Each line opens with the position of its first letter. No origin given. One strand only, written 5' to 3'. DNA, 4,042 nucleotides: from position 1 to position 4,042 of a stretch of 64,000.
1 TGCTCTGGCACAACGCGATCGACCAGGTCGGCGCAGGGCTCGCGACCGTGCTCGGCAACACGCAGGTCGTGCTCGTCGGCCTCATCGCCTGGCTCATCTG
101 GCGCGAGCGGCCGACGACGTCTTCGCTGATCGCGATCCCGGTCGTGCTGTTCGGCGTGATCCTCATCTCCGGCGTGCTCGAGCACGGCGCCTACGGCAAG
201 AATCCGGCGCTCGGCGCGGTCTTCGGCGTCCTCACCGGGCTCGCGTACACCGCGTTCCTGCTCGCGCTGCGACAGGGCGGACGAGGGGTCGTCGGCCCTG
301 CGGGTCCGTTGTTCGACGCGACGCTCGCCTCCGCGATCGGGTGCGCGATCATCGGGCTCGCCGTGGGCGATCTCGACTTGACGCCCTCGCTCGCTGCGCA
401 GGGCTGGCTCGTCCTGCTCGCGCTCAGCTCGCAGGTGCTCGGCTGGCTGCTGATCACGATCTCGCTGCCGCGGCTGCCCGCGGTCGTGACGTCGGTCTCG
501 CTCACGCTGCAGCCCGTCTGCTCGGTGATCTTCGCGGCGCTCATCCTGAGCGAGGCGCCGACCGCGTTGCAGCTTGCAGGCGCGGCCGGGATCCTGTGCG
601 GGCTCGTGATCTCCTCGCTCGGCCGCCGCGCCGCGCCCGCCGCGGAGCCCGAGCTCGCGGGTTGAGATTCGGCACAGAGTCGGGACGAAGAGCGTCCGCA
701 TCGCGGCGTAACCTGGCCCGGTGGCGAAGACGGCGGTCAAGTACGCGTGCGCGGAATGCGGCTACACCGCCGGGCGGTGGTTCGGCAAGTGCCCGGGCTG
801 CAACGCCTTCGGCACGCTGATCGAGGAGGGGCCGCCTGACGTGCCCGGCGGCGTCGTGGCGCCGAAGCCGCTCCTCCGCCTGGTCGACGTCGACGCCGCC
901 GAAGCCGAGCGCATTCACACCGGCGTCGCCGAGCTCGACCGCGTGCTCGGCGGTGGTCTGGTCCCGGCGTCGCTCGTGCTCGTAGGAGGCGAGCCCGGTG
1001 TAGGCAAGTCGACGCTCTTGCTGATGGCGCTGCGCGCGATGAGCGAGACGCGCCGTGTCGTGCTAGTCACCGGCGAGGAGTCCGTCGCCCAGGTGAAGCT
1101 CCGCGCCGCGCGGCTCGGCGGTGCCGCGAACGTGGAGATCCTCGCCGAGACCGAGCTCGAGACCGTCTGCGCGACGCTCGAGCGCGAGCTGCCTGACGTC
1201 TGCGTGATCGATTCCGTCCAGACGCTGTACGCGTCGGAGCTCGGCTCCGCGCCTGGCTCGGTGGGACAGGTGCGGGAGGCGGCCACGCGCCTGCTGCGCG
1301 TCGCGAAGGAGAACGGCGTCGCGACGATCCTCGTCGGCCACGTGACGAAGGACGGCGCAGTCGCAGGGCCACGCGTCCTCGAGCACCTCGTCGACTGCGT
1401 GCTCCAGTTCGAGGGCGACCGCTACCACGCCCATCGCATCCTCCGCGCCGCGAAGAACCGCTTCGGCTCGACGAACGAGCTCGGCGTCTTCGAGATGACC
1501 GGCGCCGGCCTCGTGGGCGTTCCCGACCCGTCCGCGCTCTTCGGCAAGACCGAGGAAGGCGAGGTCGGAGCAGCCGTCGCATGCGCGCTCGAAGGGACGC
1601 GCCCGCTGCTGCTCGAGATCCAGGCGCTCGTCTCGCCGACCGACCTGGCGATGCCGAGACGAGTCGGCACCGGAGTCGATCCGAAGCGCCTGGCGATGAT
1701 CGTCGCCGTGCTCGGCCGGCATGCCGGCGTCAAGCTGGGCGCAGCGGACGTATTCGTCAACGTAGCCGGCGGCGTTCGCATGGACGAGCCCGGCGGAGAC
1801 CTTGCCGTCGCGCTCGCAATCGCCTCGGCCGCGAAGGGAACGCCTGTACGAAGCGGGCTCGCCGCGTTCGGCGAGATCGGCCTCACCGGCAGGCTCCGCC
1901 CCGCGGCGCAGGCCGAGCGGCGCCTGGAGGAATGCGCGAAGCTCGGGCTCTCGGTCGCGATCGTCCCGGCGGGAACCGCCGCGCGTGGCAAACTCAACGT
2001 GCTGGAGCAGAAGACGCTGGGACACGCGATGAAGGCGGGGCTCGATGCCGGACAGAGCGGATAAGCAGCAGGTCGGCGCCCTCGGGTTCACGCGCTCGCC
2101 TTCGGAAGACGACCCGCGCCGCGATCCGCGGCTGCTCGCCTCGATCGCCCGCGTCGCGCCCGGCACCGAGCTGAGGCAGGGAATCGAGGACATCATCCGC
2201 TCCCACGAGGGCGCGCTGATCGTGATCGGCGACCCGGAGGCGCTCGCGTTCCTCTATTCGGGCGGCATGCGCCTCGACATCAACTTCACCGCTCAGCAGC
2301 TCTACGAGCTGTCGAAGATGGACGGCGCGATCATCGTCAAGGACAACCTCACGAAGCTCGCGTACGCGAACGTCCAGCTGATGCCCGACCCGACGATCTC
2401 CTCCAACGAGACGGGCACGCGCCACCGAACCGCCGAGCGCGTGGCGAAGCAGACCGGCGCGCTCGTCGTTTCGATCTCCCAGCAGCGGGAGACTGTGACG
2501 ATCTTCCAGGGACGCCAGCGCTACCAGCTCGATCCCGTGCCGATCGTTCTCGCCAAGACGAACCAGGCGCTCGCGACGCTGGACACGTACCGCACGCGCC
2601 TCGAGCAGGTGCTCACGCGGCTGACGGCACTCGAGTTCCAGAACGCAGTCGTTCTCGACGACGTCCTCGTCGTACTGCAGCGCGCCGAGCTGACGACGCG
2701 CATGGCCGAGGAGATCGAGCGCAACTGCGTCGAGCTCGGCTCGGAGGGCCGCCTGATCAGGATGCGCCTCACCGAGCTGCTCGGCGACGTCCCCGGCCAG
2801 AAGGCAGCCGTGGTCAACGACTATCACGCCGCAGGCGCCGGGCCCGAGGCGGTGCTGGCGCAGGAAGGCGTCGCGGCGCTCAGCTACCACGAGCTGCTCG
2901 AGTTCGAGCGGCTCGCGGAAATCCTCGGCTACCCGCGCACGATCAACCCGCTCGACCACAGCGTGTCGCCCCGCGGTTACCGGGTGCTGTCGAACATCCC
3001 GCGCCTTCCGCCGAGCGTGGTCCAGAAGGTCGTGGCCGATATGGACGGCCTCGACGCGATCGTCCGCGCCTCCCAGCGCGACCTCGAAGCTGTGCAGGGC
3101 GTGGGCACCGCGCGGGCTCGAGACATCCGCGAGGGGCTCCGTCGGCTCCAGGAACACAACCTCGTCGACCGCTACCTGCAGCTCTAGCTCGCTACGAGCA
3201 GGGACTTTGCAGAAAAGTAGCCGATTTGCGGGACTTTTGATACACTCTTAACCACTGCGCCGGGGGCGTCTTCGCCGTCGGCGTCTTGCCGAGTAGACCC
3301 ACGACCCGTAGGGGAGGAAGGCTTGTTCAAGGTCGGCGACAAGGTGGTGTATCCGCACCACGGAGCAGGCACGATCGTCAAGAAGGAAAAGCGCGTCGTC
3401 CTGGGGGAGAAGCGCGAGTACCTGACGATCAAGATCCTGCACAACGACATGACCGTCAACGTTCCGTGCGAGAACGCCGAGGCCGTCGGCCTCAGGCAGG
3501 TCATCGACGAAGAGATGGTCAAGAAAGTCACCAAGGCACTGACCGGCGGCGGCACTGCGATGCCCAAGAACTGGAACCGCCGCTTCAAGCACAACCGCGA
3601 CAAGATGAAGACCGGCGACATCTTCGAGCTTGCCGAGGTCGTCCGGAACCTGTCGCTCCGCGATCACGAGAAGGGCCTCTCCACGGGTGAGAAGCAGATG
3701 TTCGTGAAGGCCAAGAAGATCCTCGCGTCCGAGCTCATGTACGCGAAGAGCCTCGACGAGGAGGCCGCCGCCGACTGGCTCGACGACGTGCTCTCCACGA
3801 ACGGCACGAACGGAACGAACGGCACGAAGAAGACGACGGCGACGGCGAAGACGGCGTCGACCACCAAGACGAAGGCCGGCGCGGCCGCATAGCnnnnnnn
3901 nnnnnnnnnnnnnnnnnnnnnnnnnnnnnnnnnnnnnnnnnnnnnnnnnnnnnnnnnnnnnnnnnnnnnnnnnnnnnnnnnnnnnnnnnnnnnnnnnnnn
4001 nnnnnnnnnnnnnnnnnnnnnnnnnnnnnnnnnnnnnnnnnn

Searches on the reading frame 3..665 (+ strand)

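Call 72: search_protein_families(library=pfam, proteins=[window:3-665:+], max_evalue=0.0001)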
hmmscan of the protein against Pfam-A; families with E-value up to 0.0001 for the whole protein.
window:3-665:+ (220 aa): 1 family
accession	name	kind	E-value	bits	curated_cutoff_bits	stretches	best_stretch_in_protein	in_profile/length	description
PF00892.27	EamA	-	4.9e-19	69.4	28.2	2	70-205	2-134/135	EamA-like transporter family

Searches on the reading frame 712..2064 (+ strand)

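Call 72: search_protein_families(library=pfam, proteins=[window:712-2064:+], max_evalue=0.0001)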
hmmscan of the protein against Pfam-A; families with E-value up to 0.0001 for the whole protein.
window:712-2064:+ (450 aa): 8 families
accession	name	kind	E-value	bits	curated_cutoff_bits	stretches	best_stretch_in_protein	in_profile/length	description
PF06745.19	ATPase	-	7.5e-17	61.9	26.6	2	69-136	2-71/231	KaiC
PF13481.12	AAA_25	-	3.1e-14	53.5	27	1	64-216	11-195/195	AAA domain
PF18073.7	Zn_ribbon_LapB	-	6.5e-11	42.2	25.7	1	11-38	1-28/28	Rubredoxin metal binding domain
PF13541.12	ChlI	-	5e-08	33.3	27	1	337-420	35-119/121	Subunit ChlI of Mg-chelatase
PF03796.21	DnaB_C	-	9e-07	29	27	1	68-151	2-86/255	DnaB-like helicase C terminal domain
PF13191.12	AAA_16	-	7.7e-06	26.9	32.6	1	75-207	16-136/167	AAA ATPase domain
PF13401.12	AAA_22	-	1.9e-05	25.4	27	1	86-210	5-123/130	AAA domain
PF05362.19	Lon_C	-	6.7e-05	23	21.1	0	345-420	94-170/205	Lon protease (S16) C-terminal proteolytic domain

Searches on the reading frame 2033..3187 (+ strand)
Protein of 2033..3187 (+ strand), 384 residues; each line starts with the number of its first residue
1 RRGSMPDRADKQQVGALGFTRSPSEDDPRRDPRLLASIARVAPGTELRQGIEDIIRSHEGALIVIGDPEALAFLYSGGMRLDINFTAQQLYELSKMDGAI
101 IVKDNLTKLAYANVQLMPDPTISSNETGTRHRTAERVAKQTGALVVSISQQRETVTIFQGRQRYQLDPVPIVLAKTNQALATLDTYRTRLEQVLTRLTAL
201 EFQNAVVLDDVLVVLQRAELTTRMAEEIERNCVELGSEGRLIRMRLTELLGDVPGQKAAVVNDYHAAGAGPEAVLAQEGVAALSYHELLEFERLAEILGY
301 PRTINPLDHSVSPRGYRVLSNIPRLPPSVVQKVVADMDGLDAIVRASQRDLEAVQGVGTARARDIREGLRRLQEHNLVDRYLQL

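Call 72: search_protein_families(library=pfam, proteins=[window:2033-3187:+], max_evalue=0.0001)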
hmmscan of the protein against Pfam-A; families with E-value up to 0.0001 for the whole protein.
window:2033-3187:+ (384 aa): 2 families
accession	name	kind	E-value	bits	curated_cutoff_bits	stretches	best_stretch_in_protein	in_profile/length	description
PF10635.14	DisA-linker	-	4.5e-40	137.2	25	1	167-303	2-138/142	DisA bacterial checkpoint controller linker region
PF02457.21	DAC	-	6.3e-26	90.8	27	1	49-161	2-117/119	DisA bacterial checkpoint controller nucleotide-binding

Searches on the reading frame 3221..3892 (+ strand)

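Call 72: search_protein_families(library=pfam, proteins=[window:3221-3892:+], max_evalue=0.0001)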
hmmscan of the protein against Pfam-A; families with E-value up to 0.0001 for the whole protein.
window:3221-3892:+ (223 aa): 2 families
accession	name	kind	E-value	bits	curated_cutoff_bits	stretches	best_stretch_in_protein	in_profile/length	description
PF21095.3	CarD_C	-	4.4e-33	113.6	23.1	1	102-188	1-87/87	CarD, C-terminal domain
PF02559.22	CarD_TRCF_RID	-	9.8e-16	58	23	1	36-95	1-57/57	CarD-like/TRCF RID domain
